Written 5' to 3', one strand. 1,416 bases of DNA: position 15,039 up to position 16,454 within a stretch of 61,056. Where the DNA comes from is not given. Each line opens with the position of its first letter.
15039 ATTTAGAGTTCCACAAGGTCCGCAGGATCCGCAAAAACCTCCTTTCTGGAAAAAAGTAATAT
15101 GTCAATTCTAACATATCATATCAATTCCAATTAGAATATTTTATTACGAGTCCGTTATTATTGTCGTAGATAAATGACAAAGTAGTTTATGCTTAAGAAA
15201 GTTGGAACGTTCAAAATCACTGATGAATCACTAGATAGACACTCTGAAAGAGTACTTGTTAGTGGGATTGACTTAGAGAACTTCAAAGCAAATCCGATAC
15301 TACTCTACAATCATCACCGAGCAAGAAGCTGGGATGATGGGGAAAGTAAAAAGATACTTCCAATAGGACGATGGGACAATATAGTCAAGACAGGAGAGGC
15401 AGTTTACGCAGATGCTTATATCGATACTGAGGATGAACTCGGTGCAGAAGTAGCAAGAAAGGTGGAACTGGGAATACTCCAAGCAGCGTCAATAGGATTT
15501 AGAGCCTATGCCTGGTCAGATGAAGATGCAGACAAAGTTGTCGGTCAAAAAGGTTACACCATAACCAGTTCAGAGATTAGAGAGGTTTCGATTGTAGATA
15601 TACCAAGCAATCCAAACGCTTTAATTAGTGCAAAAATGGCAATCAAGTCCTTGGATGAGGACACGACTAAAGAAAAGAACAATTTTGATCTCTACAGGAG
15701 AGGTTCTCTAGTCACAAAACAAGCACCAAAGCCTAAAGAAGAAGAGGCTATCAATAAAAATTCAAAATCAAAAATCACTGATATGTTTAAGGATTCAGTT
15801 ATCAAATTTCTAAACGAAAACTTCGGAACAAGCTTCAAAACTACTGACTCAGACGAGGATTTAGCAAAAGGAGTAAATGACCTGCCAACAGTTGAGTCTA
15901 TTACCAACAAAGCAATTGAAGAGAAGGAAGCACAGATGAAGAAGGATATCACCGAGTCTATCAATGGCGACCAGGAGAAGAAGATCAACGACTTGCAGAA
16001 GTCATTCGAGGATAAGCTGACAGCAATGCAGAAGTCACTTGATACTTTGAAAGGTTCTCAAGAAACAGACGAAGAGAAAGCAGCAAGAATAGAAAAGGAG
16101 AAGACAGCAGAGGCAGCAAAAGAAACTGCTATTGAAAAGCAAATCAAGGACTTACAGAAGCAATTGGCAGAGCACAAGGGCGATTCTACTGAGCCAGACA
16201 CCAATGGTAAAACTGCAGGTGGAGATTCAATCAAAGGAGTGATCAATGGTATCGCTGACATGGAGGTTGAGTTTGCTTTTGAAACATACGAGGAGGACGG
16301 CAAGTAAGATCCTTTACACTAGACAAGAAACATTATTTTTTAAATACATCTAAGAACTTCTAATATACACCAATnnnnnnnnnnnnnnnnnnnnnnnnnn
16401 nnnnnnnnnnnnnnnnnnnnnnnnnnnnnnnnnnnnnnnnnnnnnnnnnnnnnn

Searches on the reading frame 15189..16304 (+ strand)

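Call 16: search_protein_families(library=phrogs, proteins=[window:15189-16304:+], max_evalue=0.00001)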
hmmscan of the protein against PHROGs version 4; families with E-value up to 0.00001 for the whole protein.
window:15189-16304:+ (372 aa): 5 families
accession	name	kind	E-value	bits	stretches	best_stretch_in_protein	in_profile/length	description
phrog_11321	-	unknown function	4e-38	132.7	1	7-328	4-306/327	-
phrog_80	-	head and packaging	2e-19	71.3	1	30-326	269-570/607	head maturation protease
phrog_617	-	head and packaging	3.7e-17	63.4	1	7-325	29-299/626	major head protein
phrog_3270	-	head and packaging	2e-07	31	1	67-330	59-274/603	head maturation protease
phrog_2263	-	head and packaging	3.1e-06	27.4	1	52-152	84-179/551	major head protein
